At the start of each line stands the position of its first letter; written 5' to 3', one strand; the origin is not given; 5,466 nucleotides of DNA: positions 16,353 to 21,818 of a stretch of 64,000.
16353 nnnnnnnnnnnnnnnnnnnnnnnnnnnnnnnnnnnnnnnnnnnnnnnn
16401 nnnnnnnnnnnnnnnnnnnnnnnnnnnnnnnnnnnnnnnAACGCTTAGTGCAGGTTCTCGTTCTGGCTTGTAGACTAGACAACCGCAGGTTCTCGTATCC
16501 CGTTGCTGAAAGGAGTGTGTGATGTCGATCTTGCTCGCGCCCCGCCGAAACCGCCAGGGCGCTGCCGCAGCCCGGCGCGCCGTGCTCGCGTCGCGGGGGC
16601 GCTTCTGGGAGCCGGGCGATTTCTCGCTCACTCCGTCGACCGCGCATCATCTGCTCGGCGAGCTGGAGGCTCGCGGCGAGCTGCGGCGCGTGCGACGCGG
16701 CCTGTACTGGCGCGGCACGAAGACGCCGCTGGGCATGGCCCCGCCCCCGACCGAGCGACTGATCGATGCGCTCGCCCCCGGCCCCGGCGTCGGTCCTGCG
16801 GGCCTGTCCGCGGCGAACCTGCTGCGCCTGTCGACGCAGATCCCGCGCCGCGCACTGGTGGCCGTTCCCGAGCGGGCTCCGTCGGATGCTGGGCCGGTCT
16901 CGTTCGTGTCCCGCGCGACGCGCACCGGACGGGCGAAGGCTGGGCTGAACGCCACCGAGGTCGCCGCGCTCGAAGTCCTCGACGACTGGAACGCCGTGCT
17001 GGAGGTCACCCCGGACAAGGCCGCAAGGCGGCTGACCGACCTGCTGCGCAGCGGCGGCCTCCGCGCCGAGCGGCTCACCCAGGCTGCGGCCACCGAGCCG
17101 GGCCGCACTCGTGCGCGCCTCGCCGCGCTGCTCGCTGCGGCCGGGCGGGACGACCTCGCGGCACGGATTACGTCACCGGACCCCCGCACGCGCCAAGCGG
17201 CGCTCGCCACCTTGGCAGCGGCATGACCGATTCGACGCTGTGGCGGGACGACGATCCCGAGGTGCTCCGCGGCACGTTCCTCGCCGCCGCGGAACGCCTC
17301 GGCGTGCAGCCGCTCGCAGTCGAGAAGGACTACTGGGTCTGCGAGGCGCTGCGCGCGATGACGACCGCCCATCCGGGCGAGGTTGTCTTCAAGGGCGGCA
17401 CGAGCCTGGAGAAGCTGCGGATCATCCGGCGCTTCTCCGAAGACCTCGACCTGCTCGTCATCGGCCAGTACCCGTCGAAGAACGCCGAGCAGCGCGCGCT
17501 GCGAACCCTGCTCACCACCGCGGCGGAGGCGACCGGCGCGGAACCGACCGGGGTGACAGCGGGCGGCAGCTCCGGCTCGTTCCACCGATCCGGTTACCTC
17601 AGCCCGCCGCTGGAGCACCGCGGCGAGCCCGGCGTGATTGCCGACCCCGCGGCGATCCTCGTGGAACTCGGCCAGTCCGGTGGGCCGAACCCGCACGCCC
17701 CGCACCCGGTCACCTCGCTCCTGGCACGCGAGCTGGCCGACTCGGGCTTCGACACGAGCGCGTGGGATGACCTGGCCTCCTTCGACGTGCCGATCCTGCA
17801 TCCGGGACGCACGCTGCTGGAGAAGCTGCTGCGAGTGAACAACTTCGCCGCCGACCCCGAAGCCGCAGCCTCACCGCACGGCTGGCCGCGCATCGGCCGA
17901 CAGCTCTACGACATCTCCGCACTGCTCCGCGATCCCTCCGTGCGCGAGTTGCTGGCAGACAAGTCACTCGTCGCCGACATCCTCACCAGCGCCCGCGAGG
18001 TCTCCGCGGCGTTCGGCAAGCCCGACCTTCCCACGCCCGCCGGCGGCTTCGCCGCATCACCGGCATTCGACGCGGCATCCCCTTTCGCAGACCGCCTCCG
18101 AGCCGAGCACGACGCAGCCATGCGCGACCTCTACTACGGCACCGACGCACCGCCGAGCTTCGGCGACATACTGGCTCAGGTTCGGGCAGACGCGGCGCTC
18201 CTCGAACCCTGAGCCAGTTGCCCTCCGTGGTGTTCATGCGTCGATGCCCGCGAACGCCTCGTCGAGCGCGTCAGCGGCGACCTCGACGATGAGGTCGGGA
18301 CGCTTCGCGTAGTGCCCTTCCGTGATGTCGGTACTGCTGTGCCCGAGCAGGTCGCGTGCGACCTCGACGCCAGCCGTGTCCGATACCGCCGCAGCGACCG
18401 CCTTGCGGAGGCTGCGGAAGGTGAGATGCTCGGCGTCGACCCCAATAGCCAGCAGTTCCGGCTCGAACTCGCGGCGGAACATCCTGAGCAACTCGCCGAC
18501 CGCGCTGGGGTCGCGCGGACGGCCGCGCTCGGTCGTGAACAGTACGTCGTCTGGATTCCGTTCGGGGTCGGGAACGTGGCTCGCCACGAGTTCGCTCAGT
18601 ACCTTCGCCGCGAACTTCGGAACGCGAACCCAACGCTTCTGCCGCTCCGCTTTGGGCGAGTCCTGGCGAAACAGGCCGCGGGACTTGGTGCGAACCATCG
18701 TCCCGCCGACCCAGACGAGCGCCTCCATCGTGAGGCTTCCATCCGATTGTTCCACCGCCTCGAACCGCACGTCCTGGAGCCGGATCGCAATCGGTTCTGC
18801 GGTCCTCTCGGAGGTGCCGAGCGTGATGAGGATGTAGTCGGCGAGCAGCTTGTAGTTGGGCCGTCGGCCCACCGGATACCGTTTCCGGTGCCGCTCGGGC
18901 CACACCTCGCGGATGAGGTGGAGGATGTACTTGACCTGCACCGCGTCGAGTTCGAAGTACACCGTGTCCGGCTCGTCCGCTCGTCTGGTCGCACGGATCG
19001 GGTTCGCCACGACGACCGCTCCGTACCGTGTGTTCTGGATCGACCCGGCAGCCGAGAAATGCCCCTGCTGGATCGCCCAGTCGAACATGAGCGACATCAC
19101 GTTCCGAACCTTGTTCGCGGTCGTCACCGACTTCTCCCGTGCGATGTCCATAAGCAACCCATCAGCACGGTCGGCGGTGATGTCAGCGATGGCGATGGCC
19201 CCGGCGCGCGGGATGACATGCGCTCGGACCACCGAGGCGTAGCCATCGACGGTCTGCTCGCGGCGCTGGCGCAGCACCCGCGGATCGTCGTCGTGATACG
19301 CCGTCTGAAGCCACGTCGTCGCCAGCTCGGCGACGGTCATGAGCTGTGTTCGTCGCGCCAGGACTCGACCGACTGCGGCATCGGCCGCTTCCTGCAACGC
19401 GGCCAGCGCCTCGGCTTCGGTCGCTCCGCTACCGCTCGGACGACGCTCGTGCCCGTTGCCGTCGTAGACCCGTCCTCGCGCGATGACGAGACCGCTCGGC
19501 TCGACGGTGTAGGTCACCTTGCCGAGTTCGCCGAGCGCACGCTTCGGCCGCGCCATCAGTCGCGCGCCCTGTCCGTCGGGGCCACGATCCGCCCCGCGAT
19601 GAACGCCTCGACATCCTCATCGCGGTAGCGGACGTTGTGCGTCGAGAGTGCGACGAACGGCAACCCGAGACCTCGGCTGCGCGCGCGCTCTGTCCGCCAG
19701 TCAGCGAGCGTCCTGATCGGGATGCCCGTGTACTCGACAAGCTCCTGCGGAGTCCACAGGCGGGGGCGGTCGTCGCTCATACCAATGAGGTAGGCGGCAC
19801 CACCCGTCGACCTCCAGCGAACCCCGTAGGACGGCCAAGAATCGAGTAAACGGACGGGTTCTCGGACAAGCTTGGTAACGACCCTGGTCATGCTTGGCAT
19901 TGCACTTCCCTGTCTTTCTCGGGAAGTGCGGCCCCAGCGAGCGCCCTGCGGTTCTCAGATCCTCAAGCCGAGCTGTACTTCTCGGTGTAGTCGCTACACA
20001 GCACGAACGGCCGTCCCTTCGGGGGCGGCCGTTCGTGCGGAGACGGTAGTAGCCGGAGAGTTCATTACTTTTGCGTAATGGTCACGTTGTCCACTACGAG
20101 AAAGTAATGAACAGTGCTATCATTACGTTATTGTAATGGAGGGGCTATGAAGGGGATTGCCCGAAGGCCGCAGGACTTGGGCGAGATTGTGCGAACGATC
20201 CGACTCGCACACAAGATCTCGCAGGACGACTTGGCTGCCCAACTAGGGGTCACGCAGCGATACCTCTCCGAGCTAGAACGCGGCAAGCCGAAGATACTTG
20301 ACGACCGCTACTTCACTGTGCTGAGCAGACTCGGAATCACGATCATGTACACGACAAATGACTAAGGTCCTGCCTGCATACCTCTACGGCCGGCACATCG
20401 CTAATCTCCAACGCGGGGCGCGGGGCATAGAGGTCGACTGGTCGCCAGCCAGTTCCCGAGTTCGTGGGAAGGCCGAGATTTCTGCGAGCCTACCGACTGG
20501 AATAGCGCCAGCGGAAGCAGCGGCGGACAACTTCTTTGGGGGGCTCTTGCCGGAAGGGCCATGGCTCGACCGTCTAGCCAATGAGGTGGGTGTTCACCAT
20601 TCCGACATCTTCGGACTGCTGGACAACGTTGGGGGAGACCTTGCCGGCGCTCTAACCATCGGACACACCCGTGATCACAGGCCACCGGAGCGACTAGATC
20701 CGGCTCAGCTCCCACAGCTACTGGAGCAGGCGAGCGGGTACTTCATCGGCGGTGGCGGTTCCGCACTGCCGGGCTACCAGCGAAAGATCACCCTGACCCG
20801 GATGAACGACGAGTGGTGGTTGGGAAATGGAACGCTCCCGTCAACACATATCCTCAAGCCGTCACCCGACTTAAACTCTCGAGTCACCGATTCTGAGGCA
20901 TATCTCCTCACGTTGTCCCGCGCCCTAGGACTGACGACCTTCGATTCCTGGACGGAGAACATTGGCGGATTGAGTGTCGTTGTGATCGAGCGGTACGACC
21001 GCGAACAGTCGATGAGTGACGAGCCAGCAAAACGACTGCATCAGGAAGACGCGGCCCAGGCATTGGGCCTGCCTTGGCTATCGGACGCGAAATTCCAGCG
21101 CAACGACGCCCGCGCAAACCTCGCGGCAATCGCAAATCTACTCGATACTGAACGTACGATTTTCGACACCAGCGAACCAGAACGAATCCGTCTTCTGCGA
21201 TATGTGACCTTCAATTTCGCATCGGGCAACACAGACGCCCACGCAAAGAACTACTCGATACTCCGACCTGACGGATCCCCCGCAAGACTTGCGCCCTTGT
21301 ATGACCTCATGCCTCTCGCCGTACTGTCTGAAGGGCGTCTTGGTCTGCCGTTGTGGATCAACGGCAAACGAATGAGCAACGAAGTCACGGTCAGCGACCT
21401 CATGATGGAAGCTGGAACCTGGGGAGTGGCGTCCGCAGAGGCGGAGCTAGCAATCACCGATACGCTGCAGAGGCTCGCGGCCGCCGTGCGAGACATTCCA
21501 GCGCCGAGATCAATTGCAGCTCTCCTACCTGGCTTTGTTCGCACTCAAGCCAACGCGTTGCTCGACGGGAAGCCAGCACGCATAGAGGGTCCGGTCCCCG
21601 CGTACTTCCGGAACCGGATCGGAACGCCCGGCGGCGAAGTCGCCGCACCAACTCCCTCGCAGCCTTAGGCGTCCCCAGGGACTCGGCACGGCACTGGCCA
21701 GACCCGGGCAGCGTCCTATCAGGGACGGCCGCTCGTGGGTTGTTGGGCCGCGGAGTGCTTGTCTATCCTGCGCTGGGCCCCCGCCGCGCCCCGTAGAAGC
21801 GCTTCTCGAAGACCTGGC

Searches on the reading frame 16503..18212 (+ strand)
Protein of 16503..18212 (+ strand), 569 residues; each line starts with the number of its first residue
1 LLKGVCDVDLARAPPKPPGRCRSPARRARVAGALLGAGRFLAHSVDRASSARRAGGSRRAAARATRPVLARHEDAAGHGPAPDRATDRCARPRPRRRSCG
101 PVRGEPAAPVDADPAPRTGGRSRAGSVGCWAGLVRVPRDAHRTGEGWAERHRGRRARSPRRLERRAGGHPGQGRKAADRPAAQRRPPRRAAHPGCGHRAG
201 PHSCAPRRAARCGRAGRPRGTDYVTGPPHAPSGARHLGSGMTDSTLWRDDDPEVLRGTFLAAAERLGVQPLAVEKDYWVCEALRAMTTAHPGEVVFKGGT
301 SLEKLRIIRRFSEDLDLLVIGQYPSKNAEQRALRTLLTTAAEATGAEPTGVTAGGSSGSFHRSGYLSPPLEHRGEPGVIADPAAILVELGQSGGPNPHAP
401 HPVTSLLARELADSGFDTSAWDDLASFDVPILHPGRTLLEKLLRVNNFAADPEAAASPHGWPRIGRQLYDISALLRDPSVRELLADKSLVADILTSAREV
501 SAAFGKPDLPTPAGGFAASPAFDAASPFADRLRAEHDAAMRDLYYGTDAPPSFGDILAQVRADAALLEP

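Call 12: search_protein_families(library=pfam, proteins=[window:16503-18212:+], max_evalue=0.01)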
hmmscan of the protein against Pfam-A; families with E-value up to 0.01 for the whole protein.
window:16503-18212:+ (569 aa): 1 family
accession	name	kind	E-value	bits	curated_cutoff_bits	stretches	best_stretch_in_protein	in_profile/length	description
PF08843.17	AbiEii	-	1.5e-21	77.9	22.5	1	288-558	9-237/238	Nucleotidyl transferase AbiEii toxin, Type IV TA system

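Call 69: search_protein_families(library=padloc, proteins=[window:16503-18209:+], max_evalue=0.00001)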
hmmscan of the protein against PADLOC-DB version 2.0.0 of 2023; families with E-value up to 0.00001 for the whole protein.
window:16503-18209:+ (569 aa): 12 families
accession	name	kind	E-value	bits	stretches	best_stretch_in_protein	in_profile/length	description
PDLC02322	AbiEii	-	1e-164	545.6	1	245-568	2-323/324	AbiEii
PDLC02292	AbiEii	-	2.2e-40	137.3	1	251-547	6-266/283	AbiEii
PDLC02289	AbiEii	-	5.8e-34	116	2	254-324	13-84/309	AbiEii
PDLC02297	AbiEii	-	2.9e-15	54.4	1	256-336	5-92/307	AbiEii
PDLC02316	AbiEii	-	1.2e-12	45.9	1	264-335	19-92/314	AbiEii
PDLC02302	AbiEii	-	4.2e-12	44.1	1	260-336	13-94/313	AbiEii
PDLC02304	AbiEii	-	1.1e-10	39.9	1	261-346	9-93/260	AbiEii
PDLC02315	AbiEii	-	1.1e-10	39.3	1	267-319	30-86/352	AbiEii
PDLC02323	AbiEii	-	6.7e-09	33.7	1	266-331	12-77/248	AbiEii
PDLC02303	AbiEii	-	4.8e-08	30.7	1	262-325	9-73/249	AbiEii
PDLC02294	AbiEii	-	4.5e-07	28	1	272-338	21-90/260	AbiEii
PDLC02317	AbiEii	-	4.8e-06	23.8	1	259-320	7-71/396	AbiEii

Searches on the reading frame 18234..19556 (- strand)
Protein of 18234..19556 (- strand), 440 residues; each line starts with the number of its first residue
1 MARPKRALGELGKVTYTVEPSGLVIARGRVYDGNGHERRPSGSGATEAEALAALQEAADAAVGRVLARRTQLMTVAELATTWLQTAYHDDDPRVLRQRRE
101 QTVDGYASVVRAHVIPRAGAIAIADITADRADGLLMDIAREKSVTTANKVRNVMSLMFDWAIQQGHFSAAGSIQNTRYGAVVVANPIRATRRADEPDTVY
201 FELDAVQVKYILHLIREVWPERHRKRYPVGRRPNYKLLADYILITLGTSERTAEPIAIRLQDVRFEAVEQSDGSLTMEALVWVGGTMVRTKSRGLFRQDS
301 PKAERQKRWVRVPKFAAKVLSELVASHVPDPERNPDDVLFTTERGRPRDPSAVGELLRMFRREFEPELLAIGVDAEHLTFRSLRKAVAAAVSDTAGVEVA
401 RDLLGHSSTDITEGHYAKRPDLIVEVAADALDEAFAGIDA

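Call 12: search_protein_families(library=pfam, proteins=[window:18234-19556:-], max_evalue=0.01)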
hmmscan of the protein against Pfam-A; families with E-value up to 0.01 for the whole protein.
window:18234-19556:- (440 aa): 2 families
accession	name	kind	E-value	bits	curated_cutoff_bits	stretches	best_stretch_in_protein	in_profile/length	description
PF22022.2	Phage_int_M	-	4.8e-08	33.6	27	1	99-167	17-85/96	Phage integrase central domain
PF00589.27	Phage_integrase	-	3.1e-07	30.8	27.1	1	242-418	28-167/172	Phage integrase family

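Call 18: find_related_loci(query=window:18234-19556:-, collection=genome_contigs, flank=4000)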
Query window:18234-19556:- (440 aa) in genome_contigs; peptide patterns used: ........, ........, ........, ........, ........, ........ (x = any residue, [..] = any of these).
127 stretches matched a pattern; 50 encode a relative of the query (tblastn E <= 1e-3); 48 distinct loci.
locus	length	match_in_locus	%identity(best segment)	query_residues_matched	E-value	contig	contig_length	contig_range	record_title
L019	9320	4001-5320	98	1-440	0e+0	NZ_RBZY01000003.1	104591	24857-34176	Microbacterium enclense strain ZYFD042 scaffold3, whole genome shotgun sequence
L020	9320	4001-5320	97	1-440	0e+0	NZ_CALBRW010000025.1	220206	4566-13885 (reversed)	MAG: uncultured Microbacterium sp. isolate SRR3997478_bin.61_CONCOCT_v1.1_MAG ERZ778018.70, whole genome shotgun sequenc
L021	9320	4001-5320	98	1-440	0e+0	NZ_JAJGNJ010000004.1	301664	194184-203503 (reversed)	Microbacterium testaceum strain FXH-28 NODE_4_length_301664_cov_190.432214, whole genome shotgun sequence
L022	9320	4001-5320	97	1-440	0e+0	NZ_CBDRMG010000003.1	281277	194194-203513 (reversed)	Microbacterium sp. bgisy207 isolate BGISY000207 BGISY000207.3, whole genome shotgun sequence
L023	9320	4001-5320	97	1-440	0e+0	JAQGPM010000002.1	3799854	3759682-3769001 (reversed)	Microbacterium humicola strain W4 contig_2, whole genome shotgun sequence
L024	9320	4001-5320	97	1-440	0e+0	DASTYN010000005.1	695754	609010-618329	MAG TPA_asm: Candidatus Lumbricidophila sp. isolate SMAG_U2443 k141_704517, whole genome shotgun sequence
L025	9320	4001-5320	97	1-440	0e+0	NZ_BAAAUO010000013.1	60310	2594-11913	Microbacterium schleiferi strain JCM 9175 sequence13, whole genome shotgun sequence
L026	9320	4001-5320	96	1-440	0e+0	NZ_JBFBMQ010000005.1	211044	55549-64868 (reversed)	Microbacterium sp. NPDC076895 NPDC076895_70_G3.ctg-0005, whole genome shotgun sequence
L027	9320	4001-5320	97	1-440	0e+0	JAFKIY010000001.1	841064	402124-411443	MAG: Micrococcales bacterium isolate SCN18_25_1_16_R5_B_65_20 SCN18_25_1_16_R5_B_scaffold_3, whole genome shotgun sequen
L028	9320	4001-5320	96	1-440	0e+0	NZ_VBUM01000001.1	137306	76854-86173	Microbacterium sp. 5K110 NODE_1_length_137306_cov_18.637, whole genome shotgun sequence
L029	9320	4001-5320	96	1-440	0e+0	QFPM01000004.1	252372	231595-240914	MAG: Microbacterium sp. isolate S2_005_003_R2_44 S2_005_003_R2_scaffold_72, whole genome shotgun sequence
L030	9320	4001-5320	96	1-440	0e+0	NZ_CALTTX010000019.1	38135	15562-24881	MAG: uncultured Microbacterium sp. isolate T99RdFNABa_bin.16.MAG NODE_530_length_38135_cov_8.099265, whole genome shotgu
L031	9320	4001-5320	97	1-440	0e+0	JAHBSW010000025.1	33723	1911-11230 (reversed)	MAG: Cryobacterium sp. isolate ACE_ACT10 ACT10_25, whole genome shotgun sequence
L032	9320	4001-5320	97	1-440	0e+0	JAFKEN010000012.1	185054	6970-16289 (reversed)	MAG: Actinomycetales bacterium isolate SCN18_30_10_14_R1_B_73_20 SCN18_30_10_14_R1_B_scaffold_327, whole genome shotgun 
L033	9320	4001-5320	97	1-440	0e+0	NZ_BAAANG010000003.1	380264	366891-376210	Microbacterium paludicola strain JCM 14308 sequence03, whole genome shotgun sequence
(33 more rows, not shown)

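Call 50: search_dna_similar(query=window:18234-19556:-, collection=phages, mode=protein, max_rows=12)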
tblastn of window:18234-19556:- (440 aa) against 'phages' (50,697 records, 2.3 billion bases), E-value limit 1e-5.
Records with a match: 87; places in all: 87; records where one place covers at least 80% of the query: 53.
Best place of each record, by identity: <60% 87.
By first word of the organism name: Gordonia 42; Arthrobacter 39; Mycobacterium 4; Tsukamurella 2.
By host as written in the record: Gordonia terrae 3612 32; Arthrobacter globiformis B-2979 16; Arthrobacter globiformis NRRL B-2979 SEA 11; Arthrobacter sp. ATCC 21022 5; Mycobacterium smegmatis mc2 155 4; Gordonia terrae CAG3 3; Gordonia rubripertincta NRRL B-16540 2; Tsukamurella paurometabola strain CON55 2; and 7 more.
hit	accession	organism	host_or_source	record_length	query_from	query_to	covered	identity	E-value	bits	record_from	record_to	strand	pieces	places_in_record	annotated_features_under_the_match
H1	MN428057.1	Gordonia phage Suerte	Gordonia rubripertincta NRRL B-16540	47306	1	433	98%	28.2%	6e-15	84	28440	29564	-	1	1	34: tyrosine integrase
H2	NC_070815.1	Gordonia phage Suerte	Gordonia rubripertincta NRRL B-16540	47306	1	433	98%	28.2%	6e-15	84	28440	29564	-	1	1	34: integrase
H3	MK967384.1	Gordonia phage Sidious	Gordonia terrae 3612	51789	1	419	95%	28.8%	2e-11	72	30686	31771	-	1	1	37: tyrosine integrase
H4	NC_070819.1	Gordonia phage Sidious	Gordonia terrae 3612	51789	1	419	95%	28.8%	2e-11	72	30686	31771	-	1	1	37: integrase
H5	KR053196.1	Tsukamurella phage TPA4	Tsukamurella paurometabola strain CON55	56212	1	432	98%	27.9%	3e-11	72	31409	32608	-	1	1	putative integrase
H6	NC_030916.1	Tsukamurella phage TPA4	Tsukamurella paurometabola strain CON55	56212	1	432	98%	27.9%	3e-11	72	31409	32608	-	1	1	tyrosine-type recombinase/integrase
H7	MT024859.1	Gordonia phage DumpsterDude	Gordonia terrae 3612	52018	1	419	95%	28.1%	2e-11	73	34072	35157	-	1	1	40: tyrosine integrase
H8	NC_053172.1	Gordonia phage DumpsterDude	Gordonia terrae 3612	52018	1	419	95%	28.1%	2e-11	73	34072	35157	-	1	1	40: tyrosine-type recombinase/integrase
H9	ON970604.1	Arthrobacter phage TaylorSipht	Arthrobacter globiformis B-2979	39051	1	419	95%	28.0%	3e-9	66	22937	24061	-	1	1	34: tyrosine integrase | 35: immunity repressor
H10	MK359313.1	Gordonia phage Vasanti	Gordonia terrae 3612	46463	1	419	95%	27.9%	2e-11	72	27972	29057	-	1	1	37: tyrosine integrase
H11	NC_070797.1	Gordonia phage Vasanti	Gordonia terrae 3612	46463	1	419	95%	27.9%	2e-11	72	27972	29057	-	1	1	37: integrase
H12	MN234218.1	Gordonia phage Powerball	Gordonia rubripertincta NRRL B-16540 SEA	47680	1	419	95%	27.5%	8e-10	67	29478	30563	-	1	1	37: tyrosine integrase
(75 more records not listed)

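Call 51: search_protein_families(library=ncbifam, proteins=[window:18237-19556:-], max_evalue=0.001)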
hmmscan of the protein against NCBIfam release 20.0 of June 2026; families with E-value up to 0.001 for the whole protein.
window:18237-19556:- (440 aa): 0 families

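Call 68: search_protein_families(library=phrogs, proteins=[window:18237-19556:-], max_evalue=0.001)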
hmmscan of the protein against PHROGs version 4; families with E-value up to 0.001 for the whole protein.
window:18237-19556:- (440 aa): 3 families
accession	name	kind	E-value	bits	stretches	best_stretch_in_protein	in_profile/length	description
phrog_1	-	integration and excision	4.9e-31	109.7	1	27-435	125-451/611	integrase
phrog_216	-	integration and excision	3.4e-06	27.4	1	291-421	114-227/301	integrase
phrog_7244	-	integration and excision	3.8e-05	24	1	64-178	53-169/263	integrase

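Call 73: search_solved_structures(query=window:18237-19556:-, max_evalue=0.01, show_alignments=2)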
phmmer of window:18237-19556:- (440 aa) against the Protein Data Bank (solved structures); distinct sequences matched with E-value up to 0.01: 0.

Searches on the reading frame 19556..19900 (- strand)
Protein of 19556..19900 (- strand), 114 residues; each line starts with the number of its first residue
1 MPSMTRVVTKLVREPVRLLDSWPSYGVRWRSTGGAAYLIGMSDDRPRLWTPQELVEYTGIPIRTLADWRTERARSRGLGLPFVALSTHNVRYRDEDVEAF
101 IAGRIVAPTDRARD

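Call 12: search_protein_families(library=pfam, proteins=[window:19556-19900:-], max_evalue=0.01)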
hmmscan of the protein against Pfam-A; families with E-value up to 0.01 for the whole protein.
window:19556-19900:- (114 aa): 1 family
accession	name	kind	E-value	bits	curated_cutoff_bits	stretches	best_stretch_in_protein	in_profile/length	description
PF12728.13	HTH_17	-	0.0086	16.8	27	0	50-104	3-50/51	Helix-turn-helix domain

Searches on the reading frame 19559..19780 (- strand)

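Call 51: search_protein_families(library=ncbifam, proteins=[window:19559-19780:-], max_evalue=0.001)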
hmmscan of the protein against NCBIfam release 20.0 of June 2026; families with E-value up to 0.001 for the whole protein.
window:19559-19780:- (74 aa): 0 families

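Call 68: search_protein_families(library=phrogs, proteins=[window:19559-19780:-], max_evalue=0.001)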
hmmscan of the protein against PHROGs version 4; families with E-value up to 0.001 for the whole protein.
window:19559-19780:- (74 aa): 2 families
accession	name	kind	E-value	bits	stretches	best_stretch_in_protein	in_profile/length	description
phrog_66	-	integration and excision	4.8e-07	30.8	1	4-73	89-152/412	excisionase and transcriptional regulator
phrog_4745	-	DNA, RNA and nucleotide metabolism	6.9e-05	23.6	1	1-63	24-86/107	DNA binding protein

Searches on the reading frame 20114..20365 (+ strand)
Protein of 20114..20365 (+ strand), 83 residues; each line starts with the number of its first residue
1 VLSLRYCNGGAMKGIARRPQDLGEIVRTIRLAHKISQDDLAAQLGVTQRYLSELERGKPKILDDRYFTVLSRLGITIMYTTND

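Call 12: search_protein_families(library=pfam, proteins=[window:20114-20365:+], max_evalue=0.01)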
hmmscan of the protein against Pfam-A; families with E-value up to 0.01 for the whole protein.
window:20114-20365:+ (83 aa): 6 families
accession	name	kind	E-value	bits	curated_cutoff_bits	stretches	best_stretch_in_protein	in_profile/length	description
PF01381.28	HTH_3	-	2.9e-10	40.4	23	1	26-77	1-52/55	Helix-turn-helix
PF13560.12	HTH_31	-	3.1e-06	27.8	27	1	21-59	1-39/64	Helix-turn-helix domain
PF13413.12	HTH_25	-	1.8e-05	24.9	24.6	1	27-68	3-44/62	Helix-turn-helix domain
PF12844.13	HTH_19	-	0.00028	21.2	30.2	1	23-61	1-38/64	Helix-turn-helix domain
PF13744.12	HTH_37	-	0.00035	20.8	27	1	26-77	23-75/80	Helix-turn-helix domain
PF13443.12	HTH_26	-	0.007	17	22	1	31-62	7-38/63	Cro/C1-type HTH DNA-binding domain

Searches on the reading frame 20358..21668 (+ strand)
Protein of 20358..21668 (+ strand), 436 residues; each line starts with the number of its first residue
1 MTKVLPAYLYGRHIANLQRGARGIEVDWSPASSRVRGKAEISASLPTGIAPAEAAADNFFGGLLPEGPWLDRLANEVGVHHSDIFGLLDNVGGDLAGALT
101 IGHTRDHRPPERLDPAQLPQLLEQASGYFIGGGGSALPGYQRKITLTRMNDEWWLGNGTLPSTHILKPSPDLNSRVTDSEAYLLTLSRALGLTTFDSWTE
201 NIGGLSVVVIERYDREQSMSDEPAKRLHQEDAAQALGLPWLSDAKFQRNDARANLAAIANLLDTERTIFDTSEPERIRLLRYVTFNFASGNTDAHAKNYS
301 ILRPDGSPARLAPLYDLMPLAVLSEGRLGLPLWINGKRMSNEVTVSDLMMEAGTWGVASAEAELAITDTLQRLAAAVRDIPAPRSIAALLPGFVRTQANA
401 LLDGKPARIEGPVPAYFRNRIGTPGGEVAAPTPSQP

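Call 12: search_protein_families(library=pfam, proteins=[window:20358-21668:+], max_evalue=0.01)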
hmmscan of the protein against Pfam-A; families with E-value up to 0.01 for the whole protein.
window:20358-21668:+ (436 aa): 2 families
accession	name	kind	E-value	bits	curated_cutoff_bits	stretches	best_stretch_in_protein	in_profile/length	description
PF07804.18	HipA_C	-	1.3e-37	130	30.5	1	136-375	2-211/213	HipA-like C-terminal domain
PF13657.11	Couple_hipA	-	6.9e-14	52.6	22.5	1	7-101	3-98/99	HipA N-terminal domain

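Call 51: search_protein_families(library=ncbifam, proteins=[window:20358-21665:+], max_evalue=0.001)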
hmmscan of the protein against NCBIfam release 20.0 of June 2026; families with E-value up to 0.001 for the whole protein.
window:20358-21665:+ (436 aa): 2 families
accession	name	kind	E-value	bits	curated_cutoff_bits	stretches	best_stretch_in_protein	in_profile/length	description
TIGR03071.1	couple_hipA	domain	8.1e-12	45.2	27.8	1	8-101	5-100/101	HipA N-terminal domain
NF007297.0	PRK09775.1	equivalog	2.7e-05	23.1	401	1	273-321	327-373/446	type II toxin-antitoxin system HipA family toxin YjjJ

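Call 55: find_related_loci(query=window:20358-21665:+, collection=genome_contigs, flank=3000)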
Query window:20358-21665:+ (436 aa) in genome_contigs; peptide patterns used: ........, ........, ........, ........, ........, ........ (x = any residue, [..] = any of these).
77 stretches matched a pattern, but none encodes a relative of the query by tblastn (E <= 1e-3).

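Call 69: search_protein_families(library=padloc, proteins=[window:20358-21665:+], max_evalue=0.00001)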
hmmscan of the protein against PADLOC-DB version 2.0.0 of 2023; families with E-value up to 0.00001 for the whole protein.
window:20358-21665:+ (436 aa): 0 families
